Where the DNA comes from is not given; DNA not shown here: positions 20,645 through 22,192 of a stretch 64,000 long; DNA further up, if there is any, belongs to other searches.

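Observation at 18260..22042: Two paralogous 'solute-binding-like domain plus OmpA-C peptidoglycan anchor' proteins flanking a vWA lipoprotein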

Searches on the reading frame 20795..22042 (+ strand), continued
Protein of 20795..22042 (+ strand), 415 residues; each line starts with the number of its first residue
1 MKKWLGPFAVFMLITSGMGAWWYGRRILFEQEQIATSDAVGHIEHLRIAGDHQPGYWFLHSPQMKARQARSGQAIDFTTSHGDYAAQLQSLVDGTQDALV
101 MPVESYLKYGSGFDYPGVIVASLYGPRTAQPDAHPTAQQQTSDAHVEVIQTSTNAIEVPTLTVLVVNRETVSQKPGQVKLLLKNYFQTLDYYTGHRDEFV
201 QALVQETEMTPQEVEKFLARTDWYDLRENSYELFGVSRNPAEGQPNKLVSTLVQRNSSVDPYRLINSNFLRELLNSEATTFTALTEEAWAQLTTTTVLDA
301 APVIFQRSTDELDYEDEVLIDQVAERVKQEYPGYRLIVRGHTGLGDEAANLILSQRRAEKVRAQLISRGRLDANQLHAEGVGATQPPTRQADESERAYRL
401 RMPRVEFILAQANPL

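Call 55: predict_structure(alignment_id=A8)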
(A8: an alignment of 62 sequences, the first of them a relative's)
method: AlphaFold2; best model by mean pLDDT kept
length: 516 residues; sequences in the alignment: 62
mean_pLDDT: 87.0   pTM: 0.65
mean pLDDT of the five models: 87.0, 85.9, 85.2, 85.0, 83.6
residues with pLDDT >= 90: 256; 70-90: 221; 50-70: 25; < 50: 14
segments of 3 or more residues with pLDDT < 50: 370-378, 514-516
pLDDT, mean of each block of 10 residues (from residue 1): 75 91 76 56 86 91 92 92 90 97 93 95 90 89 87 89 87 86 88 93 93 91 92 85 97 96 94 90 92 90 92 83 84 90 78 94 75 40 86 87 85 90 84 89 88 94 94 92 86 84 90 65
secondary structure, 60 per line:
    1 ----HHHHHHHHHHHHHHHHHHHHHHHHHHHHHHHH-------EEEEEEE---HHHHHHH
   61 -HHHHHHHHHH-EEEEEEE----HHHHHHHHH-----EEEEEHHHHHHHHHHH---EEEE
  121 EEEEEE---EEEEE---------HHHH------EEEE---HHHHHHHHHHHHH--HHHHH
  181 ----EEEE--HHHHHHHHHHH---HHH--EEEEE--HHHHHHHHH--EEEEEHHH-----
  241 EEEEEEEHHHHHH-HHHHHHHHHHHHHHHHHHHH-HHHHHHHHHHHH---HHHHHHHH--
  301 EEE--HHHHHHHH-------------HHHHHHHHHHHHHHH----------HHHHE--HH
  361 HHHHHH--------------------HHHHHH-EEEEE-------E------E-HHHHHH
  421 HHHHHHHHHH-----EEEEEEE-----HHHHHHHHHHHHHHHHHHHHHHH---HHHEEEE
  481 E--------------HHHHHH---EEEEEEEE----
elements in order: H5-36 E44-50 H54-60 H62-71 E73-79 H84-92 E98-102 H103-113 E117-126 E130-134 H144-147 E154-157 H161-173 H176-180 E185-188 H191-201 E210-214 H217-225 E228-232 E241-247 H248-253 H255-274 H276-287 H291-298 E301-303 H306-313 H327-341 H352-355 H359-366 H387-392 E394-398 H415-430 E436-442 H448-470 E477-481 H496-501 E505-512

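Call 60: search_protein_families(library=pfam, alignment_id=A4, max_evalue=1)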
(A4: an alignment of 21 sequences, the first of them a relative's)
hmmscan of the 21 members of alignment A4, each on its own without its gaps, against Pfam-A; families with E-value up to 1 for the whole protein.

A. member 1, L004:11573-12505:+ (310 aa): 9 families
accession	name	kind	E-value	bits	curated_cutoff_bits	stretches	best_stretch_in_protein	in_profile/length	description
PF18595.6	Nuf2_DHR10-like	-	0.018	15.6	28.4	1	211-253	9-51/117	Nuf2, DHR10-like domain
PF20270.3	CATRA-C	-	0.033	15.4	24.6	1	192-276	33-114/137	CASPASE and TPR Repeat-Associated C-terminal domain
PF03998.19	Utp11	-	0.033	14.6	25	1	95-245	103-209/242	Utp11 protein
PF04977.20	DivIC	-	0.076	13.3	28.9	1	214-255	20-62/80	Septum formation initiator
PF24073.1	DUF7365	-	0.12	12.9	27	1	214-252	50-88/101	Coiled-coil region of unknown function (DUF7365)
PF10534.14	CRIC_ras_sig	-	0.13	13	22.5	1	134-196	6-67/93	Connector enhancer of kinase suppressor of ras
PF14316.11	DUF4381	-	0.14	12.9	27.2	1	70-204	25-143/145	Domain of unknown function (DUF4381)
PF15055.12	DMAC1_Dmo2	-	0.16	12.6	27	1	73-88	8-23/47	DMAC1/Dmo2-like domain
PF17098.10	Wtap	-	0.7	10.2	35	1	194-246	95-146/155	WTAP/Mum2p family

B. families by the number of members that match (of 21 scanned): 64 families (the first 25 are shown)
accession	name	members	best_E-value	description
PF16326.10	ABC_tran_CTD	4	0.0072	ABC transporter C-terminal domain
PF23991.1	DUF7310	2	0.017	Coiled-coil region of unknown function (DUF7310)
PF18595.6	Nuf2_DHR10-like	2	0.018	Nuf2, DHR10-like domain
PF13256.11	DUF4047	2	0.027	Domain of unknown function (DUF4047)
PF20270.3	CATRA-C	2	0.033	CASPASE and TPR Repeat-Associated C-terminal domain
PF24073.1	DUF7365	2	0.034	Coiled-coil region of unknown function (DUF7365)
PF14197.11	Cep57_CLD_2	2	0.035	Centrosome localisation domain of PPC89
PF24235.1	RHG29_45_N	2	0.064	Rho GTPase-activating protein 29/45 N-terminal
PF01277.22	Oleosin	2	0.12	Oleosin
PF24398.1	DUF7542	2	0.18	Family of unknown function (DUF7542)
PF07072.16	ZapD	1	0.0041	Cell division protein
PF05266.19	DUF724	1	0.0055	Protein of unknown function (DUF724)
PF03194.20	LUC7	1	0.0082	LUC7 N_terminus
PF05394.16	AvrB_AvrC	1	0.013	Avirulence protein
PF08286.16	Spc24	1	0.015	Spc24 subunit of Ndc80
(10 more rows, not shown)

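Call 70: fold_search(model_id=the predicted structure, library=pdb)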
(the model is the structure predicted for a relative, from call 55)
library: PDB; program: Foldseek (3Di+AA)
matches with E <= 10: 1670; with E <= 0.001: 784
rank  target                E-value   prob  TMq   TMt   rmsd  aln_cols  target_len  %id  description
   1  6ssy_B                3.7e-13  1.00  0.49  0.82   3.6       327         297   16  Taurine ABC transporter substrate binding protein TauA from E. coli in complex with 2-Aminoethylphosphonic acid (released 2019-12-18)
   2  6ssy_A                7.5e-13  1.00  0.50  0.83   3.5       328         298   16  Taurine ABC transporter substrate binding protein TauA from E. coli in complex with 2-Aminoethylphosphonic acid (released 2019-12-18)
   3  6aeo_A                3.1e-12  1.00  0.24  0.23  27.0       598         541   12  TssL periplasmic domain (released 2019-06-12)
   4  4esx_B                1.2e-11  1.00  0.45  0.72   4.6       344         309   12  Crystal structure of C. albicans Thi5 complexed with PLP (released 2012-09-19)
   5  2x26_A                1.3e-11  1.00  0.47  0.74   3.9       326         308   14  Crystal structure of the periplasmic aliphatic sulphonate binding protein SsuA from Escherichia coli (released 2010-04-14)
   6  2x26_B                1.7e-11  1.00  0.47  0.79   4.9       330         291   14  Crystal structure of the periplasmic aliphatic sulphonate binding protein SsuA from Escherichia coli (released 2010-04-14)
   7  3ksj                  1.9e-11  1.00  0.47  0.80   3.8       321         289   12  The alkanesulfonate-binding protein SsuA from Xabthomonas axonopodis pv. citri bound to MES (released 2010-10-13)
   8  3ix1_A                2.4e-11  1.00  0.45  0.73   4.7       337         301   11  Periplasmic N-formyl-4-amino-5-aminomethyl-2-methylpyrimidine binding protein from Bacillus halodurans (released 2010-10-13)
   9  3qsl_B                3.0e-11  1.00  0.45  0.67   5.9       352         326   13  Structure of CAE31940 from Bordetella bronchiseptica RB50 (released 2011-03-23)
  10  6aeo_B                3.5e-11  1.00  0.23  0.22  27.5       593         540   12  TssL periplasmic domain (released 2019-06-12)
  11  4h6d_C                8.5e-11  1.00  0.46  0.68   4.3       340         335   12  Crystal structure of PLP-soaked HMP synthase Thi5 from S. cerevisiae (released 2012-10-17)
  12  4esx_A                9.0e-11  1.00  0.45  0.71   5.5       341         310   13  Crystal structure of C. albicans Thi5 complexed with PLP (released 2012-09-19)
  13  4h67_D                9.5e-11  1.00  0.45  0.65   4.3       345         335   12  Crystal structure of HMP synthase Thi5 from S. cerevisiae (released 2012-10-17)
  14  3ksx                  1.0e-10  1.00  0.47  0.79   3.8       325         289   12  The alkanesulfonate-binding protein SsuA from Xanthomonas axonopodis pv. citri bound to MOPS (released 2010-10-13)
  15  3uif                  1.0e-10  1.00  0.47  0.70   5.5       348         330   14  CRYSTAL STRUCTURE OF putative sulfonate ABC transporter, periplasmic sulfonate-binding protein SsuA from Methylobacillus (released 2011-11-23)
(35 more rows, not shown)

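Call 72: search_protein_families(library=ncbifam, proteins=[L001:4965-6668:+, L001:6970-7728:+, P0002, L001:9328-10170:+, L001:10207-11415:+, L001:11479-12588:+, L001:12672-13472:+, L001:14133-15026:+, L004:12524-13342:+, L004:16318-18042:+], max_evalue=0.001)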
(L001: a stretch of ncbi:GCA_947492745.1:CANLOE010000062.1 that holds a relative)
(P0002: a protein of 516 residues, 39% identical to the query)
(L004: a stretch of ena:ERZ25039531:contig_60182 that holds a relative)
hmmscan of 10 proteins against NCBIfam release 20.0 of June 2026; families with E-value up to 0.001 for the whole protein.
L001:4965-6668:+ (567 aa): 0 families

L001:6970-7728:+ (252 aa): 3 families
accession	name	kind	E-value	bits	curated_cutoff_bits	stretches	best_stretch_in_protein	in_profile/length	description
TIGR03788.1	marine_srt_targ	equivalog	1.6e-09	36.8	551.65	1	59-184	263-379/629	marine proteobacterial sortase target protein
TIGR02442.1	Cob-chelat-sub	hypoth_equivalog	4.3e-07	28.8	779.45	1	70-189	475-586/641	putative cobaltochelatase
TIGR02031.1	BchD-ChlD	equivalog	1.2e-05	24.2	499.55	1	70-186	426-532/608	magnesium chelatase ATPase subunit D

P0002 (516 aa): 24 families
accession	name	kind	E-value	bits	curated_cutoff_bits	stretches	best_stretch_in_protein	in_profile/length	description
TIGR01728.1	SsuA_fam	subfamily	1.5e-15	57.2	163.5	1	185-312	129-256/290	aliphatic sulfonate ABC transporter substrate-binding protein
NF053611.1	YiaD_Gzip_OmpA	equivalog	2.9e-14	53.3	175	1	403-499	103-198/206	YiaD family glycine zipper/OmpA-like lipoprotein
TIGR03350.1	type_VI_ompA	equivalog_domain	3.3e-11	43.3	139.8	1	406-498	34-128/137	type VI secretion system protein TssL, long form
NF006508.0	PRK08944.1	subfamily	1.3e-08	34.4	259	1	405-511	182-288/304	MotB family protein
NF053613.1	OMP_toxin_LptF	equivalog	1.9e-08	34.3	400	1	404-502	143-240/256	lipotoxin F family OmpA-related lipoprotein LptF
NF053585.1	OMP_LP_YfiB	equivalog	4.7e-08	33.1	128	1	403-498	57-151/163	outer membrane lipoprotein YfiB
NF005444.0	PRK07033.1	equivalog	8.2e-08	31.6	520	1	406-511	318-422/438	DotU family type VI secretion system protein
NF007804.1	PRK10510.1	equivalog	3.5e-07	29.8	307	1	404-498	114-207/219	OmpA family lipoprotein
TIGR03427.1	ABC_peri_uca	equivalog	3.6e-07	29.7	333.9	1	201-330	148-276/328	putative urea ABC transporter substrate-binding protein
NF053612.1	anchor_PA1041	equivalog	1.3e-06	28.5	250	1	398-501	126-229/236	PA1041 family peptidoglycan-binding anchor lipoprotein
NF006541.1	PRK09038.1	equivalog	1.3e-06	28.2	283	1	404-499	143-240/253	flagellar motor protein MotD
TIGR03789.1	pdsO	hypoth_equivalog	1.3e-06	28.2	152.2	1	404-491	141-227/243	sortase-associated OmpA-like protein PdsO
NF045788.1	Omp38Acinit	equivalog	1.3e-06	27.7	500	1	424-500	263-339/354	outer membrane protein Omp38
NF033763.1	exchanger_TraB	exception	1.8e-06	26.3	700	1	401-510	391-497/522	outer membrane exchange protein TraB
NF005831.1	PRK07734.1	equivalog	2.7e-06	27.4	301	1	402-498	139-239/250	flagellar motor protein MotB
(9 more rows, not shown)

L001:9328-10170:+ (280 aa): 0 families

L001:10207-11415:+ (402 aa): 0 families

L001:11479-12588:+ (369 aa): 5 families
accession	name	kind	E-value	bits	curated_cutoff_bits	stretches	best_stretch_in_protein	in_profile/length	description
TIGR03427.1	ABC_peri_uca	equivalog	8.9e-145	481.9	333.9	1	42-369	1-328/328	putative urea ABC transporter substrate-binding protein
TIGR01728.1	SsuA_fam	subfamily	1.8e-21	76.6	163.5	1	56-285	12-242/290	aliphatic sulfonate ABC transporter substrate-binding protein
TIGR01729.1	taurine_ABC_bnd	equivalog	7.6e-14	51.8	304.25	1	108-322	59-279/300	taurine ABC transporter substrate-binding protein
NF008553.0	PRK11480.1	equivalog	1.4e-07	31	490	1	141-251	117-227/320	taurine ABC transporter substrate-binding protein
NF008588.0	PRK11553.1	subfamily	1.6e-06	27.3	299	1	141-222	124-204/319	aliphatic sulfonate ABC transporter substrate-binding protein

L001:12672-13472:+ (266 aa): 8 families
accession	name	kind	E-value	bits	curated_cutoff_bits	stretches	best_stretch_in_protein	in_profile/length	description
NF007545.0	PRK10160.1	equivalog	1.1e-27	97.1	342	1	66-255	72-262/275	taurine ABC transporter permease TauC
NF040733.1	ABC_perm_U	equivalog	1.2e-22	80.7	295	1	79-263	63-248/251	ABC transporter permease subunit SaoP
NF008470.0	PRK11365.1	equivalog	1.7e-19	70.3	347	1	70-263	58-252/263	aliphatic sulfonate ABC transporter permease SsuC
TIGR01183.1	ntrB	equivalog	7.9e-16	58.3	209.05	1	67-250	12-196/202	nitrate ABC transporter permease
NF043080.1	MMSYN1_0166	equivalog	4.1e-11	42.4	370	1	22-200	49-230/307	oligopeptide ABC transporter permease OppC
TIGR03416.1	ABC_choXWV_perm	equivalog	1.8e-08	34.2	363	1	73-228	87-242/267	choline ABC transporter permease subunit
NF008196.0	PRK10952.1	equivalog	1.8e-08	33.6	439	1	85-250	157-322/356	glycine betaine/L-proline ABC transporter permease ProW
NF045474.1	Opp2C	equivalog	0.00074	19.2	300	0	82-207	48-175/236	nickel transporter permease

L001:14133-15026:+ (297 aa): 187 families (the best 25 are shown)
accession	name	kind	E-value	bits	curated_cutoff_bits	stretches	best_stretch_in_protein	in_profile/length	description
NF008421.0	PRK11248.1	equivalog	2.4e-61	207.5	357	1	9-230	2-204/255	taurine ABC transporter ATP-binding subunit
TIGR01184.1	ntrCD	subfamily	2.9e-59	200.5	291.8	1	29-230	1-190/230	nitrate ABC transporter ATP-binding protein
NF040729.1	ABC_ATP_SaoA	equivalog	1.1e-58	198.6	360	1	9-272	2-242/248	ABC transporter ATP-binding protein SaoA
TIGR03265.1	PhnT2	equivalog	5e-55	187.1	457.7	1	20-229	11-209/353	putative 2-aminoethylphosphonate ABC transporter ATP-binding protein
TIGR00968.1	3a0106s01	subfamily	6e-52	176.5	342.75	1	21-230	8-206/237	sulfate ABC transporter ATP-binding protein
NF006987.0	PRK09452.1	equivalog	3.6e-51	174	482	1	4-230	13-223/378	spermidine/putrescine ABC transporter ATP-binding protein PotA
TIGR01186.1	proV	subfamily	1.7e-50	172.2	326.6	1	23-229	4-204/363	betaine/proline/choline family ABC transporter ATP-binding protein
NF043075.1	MMSYN1_0197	equivalog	2.6e-49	168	550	1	9-230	3-208/341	spermidine/putrescine ABC transporter ATP-binding protein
NF008105.0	PRK10851.1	equivalog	1.7e-48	165.2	502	1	26-230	15-212/362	sulfate/thiosulfate ABC transporter ATP-binding protein CysA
NF008420.0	PRK11247.1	equivalog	2.2e-46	158.1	395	2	131-256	110-225/257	aliphatic sulfonates ABC transporter ATP-binding protein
NF008653.0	PRK11650.1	subfamily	1.9e-45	155.5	432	1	24-230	15-210/357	sn-glycerol-3-phosphate ABC transporter ATP-binding protein UgpC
TIGR01187.1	potA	subfamily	1.4e-42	146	355.6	1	45-230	2-176/325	polyamine ABC transporter ATP-binding protein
NF040840.2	tungstate_WtpC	equivalog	1.9e-42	145.8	440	1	23-229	11-205/347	tungstate ABC transporter ATP-binding protein WtpC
NF008513.0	PRK11432.1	equivalog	3.7e-42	144.5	496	1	24-230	17-212/351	ferric ABC transporter ATP-binding protein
NF008233.0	PRK11000.1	equivalog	6.8e-42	143.6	568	1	26-229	16-208/369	maltose/maltodextrin ABC transporter ATP-binding protein MalK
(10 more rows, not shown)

L004:12524-13342:+ (272 aa): 1 family
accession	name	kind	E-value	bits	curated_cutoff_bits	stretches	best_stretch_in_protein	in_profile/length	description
NF045487.1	ASRP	equivalog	0.00015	20.6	300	1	69-215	149-284/593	archaea-specific SMC-related protein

L004:16318-18042:+ (574 aa): 2 families
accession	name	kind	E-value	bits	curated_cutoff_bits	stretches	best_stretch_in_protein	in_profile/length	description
TIGR01243.1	CDC48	subfamily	1.6e-10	40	802.65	1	332-508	214-392/733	CDC48 family AAA ATPase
NF041006.2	cell_div_CdvC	equivalog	4.6e-09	35.7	650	1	292-510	91-320/370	cell division protein CdvC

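Call 77: find_homologous_proteins(query=L001:11479-12588:+, max_evalue=1e-20)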
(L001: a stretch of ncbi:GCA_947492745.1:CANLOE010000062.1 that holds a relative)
Query L001:11479-12588:+ (369 aa): 7262 proteins with E <= 1e-20 among 8000 candidates; the best 120 are listed.
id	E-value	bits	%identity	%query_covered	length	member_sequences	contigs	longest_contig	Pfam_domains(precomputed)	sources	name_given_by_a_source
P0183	7.0e-241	816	100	100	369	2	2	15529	PF13379.12,PF09084.17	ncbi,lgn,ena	-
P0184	1.0e-168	579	77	88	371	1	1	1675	PF13379.12,PF09084.17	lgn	-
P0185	2.2e-160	551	69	92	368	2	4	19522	PF09084.17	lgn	-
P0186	4.3e-160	551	69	98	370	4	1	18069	PF09084.17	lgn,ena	-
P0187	6.0e-159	547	72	89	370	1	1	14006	PF09084.17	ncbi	-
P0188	1.8e-158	545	67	98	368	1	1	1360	PF13379.12,PF09084.17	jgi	jgi:NitT/TauT family transport system substrate-binding protein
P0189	2.5e-158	545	66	98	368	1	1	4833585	PF13379.12,PF09084.17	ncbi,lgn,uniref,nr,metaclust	ncbi:putative urea ABC transporter substrate-binding protein [Adhaeribacter aquaticus]|uniref:putati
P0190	6.6e-157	540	65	99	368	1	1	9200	PF09084.17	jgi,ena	-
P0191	8.5e-157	540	72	88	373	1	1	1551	PF13379.12,PF09084.17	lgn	-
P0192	1.3e-155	536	70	89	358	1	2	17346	PF09084.17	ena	-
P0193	9.9e-155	533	69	89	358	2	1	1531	PF09084.17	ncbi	-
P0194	1.4e-154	532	69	89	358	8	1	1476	PF09084.17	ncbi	-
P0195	9.3e-154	530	69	89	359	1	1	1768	PF09084.17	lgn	-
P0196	5.4e-153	527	67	91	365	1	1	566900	PF09084.17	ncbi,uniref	ncbi:putative urea ABC transporter substrate-binding protein [Paraflavisolibacter sp. H34]|uniref:pu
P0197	1.6e-152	526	62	100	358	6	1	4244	PF09084.17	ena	-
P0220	7.1e-147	507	62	98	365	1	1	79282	PF09084.17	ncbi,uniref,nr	ncbi:putative urea ABC transporter substrate-binding protein [Flavobacterium sp. 7A]|uniref:putative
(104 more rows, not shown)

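Call 78: find_encoding_contigs(protein=P0189, flank=10000, max_places=1)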
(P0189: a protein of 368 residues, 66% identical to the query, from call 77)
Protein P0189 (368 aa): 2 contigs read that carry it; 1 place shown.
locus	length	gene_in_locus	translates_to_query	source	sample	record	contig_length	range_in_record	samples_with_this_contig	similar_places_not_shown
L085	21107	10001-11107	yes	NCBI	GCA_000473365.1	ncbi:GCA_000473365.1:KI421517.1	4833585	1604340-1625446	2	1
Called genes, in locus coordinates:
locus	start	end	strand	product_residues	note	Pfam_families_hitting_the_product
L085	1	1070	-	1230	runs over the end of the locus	PF00289:Biotin_carb_N, PF02786:CPSase_L_D2, PF07478:Dala_Dala_lig_C, PF02785:Biotin_carb_C, PF02626:CT_A_B, PF02682:CT_C_D, PF00364:Biotin_lipoyl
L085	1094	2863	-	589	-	PF01425:Amidase, PF21986:AH_C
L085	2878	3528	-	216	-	PF09347:DUF1989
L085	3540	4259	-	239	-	PF09347:DUF1989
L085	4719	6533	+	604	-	PF13675:PilJ (weak), PF08448:PAS_4 (weak), PF13426:PAS_9, PF00989:PAS, PF07730:HisKA_3, PF02518:HATPase_c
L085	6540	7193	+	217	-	PF00072:Response_reg, PF00196:GerE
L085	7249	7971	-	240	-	-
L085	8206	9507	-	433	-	PF13433:Peripla_BP_5, PF13458:Peripla_BP_6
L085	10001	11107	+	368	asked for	PF13379:NMT1_2 (weak), PF09084:NMT1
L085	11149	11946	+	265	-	PF00528:BPD_transp_1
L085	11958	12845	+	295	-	PF00005:ABC_tran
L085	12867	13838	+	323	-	PF01916:DS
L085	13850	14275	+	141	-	-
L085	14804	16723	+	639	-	PF25487:ETR1_N, PF08448:PAS_4 (faint), PF08447:PAS_3, PF00989:PAS (weak), PF13426:PAS_9, PF08447:PAS_3, PF02518:HATPase_c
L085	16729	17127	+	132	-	PF00072:Response_reg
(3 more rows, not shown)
